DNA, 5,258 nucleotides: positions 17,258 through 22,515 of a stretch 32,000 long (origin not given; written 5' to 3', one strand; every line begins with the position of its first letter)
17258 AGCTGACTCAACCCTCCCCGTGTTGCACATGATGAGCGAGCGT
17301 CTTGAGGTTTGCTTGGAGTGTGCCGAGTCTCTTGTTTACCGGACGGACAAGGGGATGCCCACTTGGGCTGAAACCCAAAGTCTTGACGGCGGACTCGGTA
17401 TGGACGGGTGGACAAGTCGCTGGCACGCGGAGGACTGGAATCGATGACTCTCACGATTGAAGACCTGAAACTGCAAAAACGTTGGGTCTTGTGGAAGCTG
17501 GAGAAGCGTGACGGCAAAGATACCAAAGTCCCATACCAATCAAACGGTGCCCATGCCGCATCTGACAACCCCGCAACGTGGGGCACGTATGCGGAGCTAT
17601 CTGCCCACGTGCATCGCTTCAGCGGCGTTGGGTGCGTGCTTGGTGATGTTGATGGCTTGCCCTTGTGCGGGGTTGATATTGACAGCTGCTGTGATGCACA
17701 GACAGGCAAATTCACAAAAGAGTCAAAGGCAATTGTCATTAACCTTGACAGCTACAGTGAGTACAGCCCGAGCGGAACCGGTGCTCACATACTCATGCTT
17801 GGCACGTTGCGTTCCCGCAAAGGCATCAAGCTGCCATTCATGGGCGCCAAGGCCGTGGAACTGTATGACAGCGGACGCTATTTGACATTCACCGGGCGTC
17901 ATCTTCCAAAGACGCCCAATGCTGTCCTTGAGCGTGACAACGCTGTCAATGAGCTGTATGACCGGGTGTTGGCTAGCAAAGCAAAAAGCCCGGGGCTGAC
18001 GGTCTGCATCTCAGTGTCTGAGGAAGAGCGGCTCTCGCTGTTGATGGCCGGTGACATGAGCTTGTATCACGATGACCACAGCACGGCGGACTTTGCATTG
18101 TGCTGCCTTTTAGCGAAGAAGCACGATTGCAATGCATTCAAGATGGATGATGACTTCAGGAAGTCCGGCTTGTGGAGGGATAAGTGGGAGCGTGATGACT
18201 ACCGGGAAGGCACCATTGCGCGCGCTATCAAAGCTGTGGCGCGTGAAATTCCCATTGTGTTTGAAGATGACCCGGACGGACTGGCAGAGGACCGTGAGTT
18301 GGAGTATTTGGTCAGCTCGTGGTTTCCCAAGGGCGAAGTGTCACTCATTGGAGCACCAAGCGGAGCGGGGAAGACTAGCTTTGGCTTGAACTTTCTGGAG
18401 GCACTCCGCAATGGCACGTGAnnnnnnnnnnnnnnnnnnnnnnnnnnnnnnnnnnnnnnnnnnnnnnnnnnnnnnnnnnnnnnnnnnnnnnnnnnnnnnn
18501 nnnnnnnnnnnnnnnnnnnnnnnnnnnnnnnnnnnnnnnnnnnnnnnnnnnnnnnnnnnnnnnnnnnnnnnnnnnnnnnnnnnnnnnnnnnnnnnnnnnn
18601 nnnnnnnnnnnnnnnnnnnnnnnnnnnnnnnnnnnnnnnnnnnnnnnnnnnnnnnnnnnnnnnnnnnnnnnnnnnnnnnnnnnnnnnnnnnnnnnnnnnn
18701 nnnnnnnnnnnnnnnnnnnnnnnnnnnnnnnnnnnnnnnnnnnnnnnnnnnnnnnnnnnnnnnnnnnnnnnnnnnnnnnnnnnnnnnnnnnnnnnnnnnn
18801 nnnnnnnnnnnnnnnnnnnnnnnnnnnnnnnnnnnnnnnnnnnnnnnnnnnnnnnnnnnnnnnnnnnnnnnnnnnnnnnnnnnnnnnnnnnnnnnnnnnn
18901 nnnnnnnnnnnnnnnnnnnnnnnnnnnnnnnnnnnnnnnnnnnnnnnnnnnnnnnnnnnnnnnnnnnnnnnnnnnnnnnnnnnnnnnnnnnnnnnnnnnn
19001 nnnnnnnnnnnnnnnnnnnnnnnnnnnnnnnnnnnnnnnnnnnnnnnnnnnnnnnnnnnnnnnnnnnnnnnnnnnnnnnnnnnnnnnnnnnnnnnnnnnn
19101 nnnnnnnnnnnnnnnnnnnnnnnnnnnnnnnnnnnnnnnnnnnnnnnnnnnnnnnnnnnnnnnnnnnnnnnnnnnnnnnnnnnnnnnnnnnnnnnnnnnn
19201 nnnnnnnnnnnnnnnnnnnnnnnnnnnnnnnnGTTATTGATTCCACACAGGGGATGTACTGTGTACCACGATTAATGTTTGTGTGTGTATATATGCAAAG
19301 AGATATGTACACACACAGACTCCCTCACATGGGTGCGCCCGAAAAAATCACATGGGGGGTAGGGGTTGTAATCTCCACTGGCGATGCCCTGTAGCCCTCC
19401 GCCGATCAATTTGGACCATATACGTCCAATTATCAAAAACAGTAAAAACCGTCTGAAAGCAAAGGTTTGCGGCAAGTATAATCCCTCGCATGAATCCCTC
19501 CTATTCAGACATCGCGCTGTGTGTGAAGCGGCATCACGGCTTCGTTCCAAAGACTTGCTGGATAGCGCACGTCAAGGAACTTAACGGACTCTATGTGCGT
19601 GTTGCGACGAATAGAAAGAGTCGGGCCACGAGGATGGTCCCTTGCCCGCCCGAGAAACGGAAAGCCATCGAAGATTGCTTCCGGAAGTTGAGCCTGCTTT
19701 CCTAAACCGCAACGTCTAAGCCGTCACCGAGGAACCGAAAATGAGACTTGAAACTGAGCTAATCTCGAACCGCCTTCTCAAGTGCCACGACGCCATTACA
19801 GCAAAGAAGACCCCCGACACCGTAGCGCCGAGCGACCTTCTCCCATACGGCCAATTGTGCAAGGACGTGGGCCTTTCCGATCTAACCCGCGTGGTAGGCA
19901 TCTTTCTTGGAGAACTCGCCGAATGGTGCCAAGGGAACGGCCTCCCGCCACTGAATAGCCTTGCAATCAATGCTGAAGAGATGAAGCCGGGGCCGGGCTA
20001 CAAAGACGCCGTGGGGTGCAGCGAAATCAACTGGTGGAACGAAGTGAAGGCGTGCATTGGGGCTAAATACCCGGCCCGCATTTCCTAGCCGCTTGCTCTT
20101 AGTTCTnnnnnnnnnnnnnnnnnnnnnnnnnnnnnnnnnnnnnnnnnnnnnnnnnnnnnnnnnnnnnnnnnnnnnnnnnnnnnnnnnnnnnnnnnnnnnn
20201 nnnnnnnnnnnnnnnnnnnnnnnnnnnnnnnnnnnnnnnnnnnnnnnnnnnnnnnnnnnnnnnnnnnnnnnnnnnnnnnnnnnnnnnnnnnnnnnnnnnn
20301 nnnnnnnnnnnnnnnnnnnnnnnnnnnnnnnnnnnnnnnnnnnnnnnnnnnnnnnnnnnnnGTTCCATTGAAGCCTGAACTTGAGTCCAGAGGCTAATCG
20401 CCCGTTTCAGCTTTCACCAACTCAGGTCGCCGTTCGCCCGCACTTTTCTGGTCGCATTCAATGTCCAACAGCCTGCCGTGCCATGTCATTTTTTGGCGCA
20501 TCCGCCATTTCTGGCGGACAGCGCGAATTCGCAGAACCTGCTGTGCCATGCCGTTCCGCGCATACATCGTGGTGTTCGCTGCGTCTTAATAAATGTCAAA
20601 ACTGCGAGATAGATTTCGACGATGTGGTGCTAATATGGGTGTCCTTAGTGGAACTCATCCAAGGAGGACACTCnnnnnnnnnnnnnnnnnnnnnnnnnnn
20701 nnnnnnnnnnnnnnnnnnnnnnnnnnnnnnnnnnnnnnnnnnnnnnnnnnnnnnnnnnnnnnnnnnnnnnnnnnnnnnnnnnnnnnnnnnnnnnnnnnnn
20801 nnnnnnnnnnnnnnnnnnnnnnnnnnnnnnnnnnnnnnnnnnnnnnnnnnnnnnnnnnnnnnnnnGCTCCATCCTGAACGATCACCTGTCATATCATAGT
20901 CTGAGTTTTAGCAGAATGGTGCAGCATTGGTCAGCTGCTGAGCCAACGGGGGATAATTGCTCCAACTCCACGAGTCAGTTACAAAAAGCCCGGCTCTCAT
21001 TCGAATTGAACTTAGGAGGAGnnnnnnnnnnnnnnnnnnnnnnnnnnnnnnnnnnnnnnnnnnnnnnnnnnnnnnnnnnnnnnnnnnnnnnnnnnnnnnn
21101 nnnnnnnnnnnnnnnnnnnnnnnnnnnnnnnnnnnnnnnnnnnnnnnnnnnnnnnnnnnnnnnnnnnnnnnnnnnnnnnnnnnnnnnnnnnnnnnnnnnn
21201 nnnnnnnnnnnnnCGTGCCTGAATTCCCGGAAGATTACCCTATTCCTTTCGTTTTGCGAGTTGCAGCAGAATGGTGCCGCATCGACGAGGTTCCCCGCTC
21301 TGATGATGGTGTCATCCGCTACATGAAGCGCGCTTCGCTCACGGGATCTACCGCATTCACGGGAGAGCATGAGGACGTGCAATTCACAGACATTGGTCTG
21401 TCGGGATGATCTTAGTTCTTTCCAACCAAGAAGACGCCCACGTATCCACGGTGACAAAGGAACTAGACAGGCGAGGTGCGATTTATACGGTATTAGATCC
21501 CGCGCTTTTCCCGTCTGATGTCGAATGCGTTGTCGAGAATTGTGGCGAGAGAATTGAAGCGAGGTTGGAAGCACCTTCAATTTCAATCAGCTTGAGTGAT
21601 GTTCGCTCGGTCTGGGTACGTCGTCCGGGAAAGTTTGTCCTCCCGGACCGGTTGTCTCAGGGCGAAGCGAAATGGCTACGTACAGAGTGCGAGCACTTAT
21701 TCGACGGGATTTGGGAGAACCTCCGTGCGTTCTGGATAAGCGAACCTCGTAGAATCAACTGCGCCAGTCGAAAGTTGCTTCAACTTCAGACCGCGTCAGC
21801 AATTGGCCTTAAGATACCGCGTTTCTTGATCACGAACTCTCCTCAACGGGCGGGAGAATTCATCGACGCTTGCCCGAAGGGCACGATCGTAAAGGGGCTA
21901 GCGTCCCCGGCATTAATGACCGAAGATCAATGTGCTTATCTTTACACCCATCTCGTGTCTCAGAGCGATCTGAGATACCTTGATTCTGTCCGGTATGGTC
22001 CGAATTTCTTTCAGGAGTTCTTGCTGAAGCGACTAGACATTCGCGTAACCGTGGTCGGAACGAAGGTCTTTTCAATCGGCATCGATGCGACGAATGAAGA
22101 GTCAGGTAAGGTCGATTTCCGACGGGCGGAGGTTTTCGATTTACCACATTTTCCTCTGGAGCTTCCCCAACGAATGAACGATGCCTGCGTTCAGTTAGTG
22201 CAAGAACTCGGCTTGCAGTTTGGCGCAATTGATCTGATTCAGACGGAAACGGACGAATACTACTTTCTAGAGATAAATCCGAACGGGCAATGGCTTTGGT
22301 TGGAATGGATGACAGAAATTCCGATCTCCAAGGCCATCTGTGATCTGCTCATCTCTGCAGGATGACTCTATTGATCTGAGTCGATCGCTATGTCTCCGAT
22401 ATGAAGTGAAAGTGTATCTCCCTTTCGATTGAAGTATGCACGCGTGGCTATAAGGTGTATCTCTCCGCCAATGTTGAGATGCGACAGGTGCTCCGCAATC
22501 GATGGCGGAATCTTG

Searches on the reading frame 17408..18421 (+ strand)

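Call 8: search_protein_families(library=pfam, proteins=[window:17408-18421:+], max_evalue=0.01)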
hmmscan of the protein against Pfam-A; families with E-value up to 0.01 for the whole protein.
window:17408-18421:+ (337 aa): 2 families
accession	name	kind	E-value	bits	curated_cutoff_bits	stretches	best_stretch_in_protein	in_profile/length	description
PF22763.1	NrS1-1_pol-like_HBD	-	4.4e-13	49.3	27.9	1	224-278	1-59/64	NrS-1 polymerase HBD domain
PF13481.12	AAA_25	-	6.4e-05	23.1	27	1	290-328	14-52/195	AAA domain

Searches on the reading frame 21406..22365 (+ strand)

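Call 8: search_protein_families(library=pfam, proteins=[window:21406-22365:+], max_evalue=0.01)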
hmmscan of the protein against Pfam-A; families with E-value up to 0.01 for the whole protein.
window:21406-22365:+ (319 aa): 2 families
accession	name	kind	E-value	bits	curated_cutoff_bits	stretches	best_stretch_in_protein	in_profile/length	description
PF21068.3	ATPgraspMvdD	-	2.7e-11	44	27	1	1-117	1-120/121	MvdD pre-ATP grasp domain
PF08443.16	RimK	-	8.2e-05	22.7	21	1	123-313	4-186/188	RimK-like ATP-grasp domain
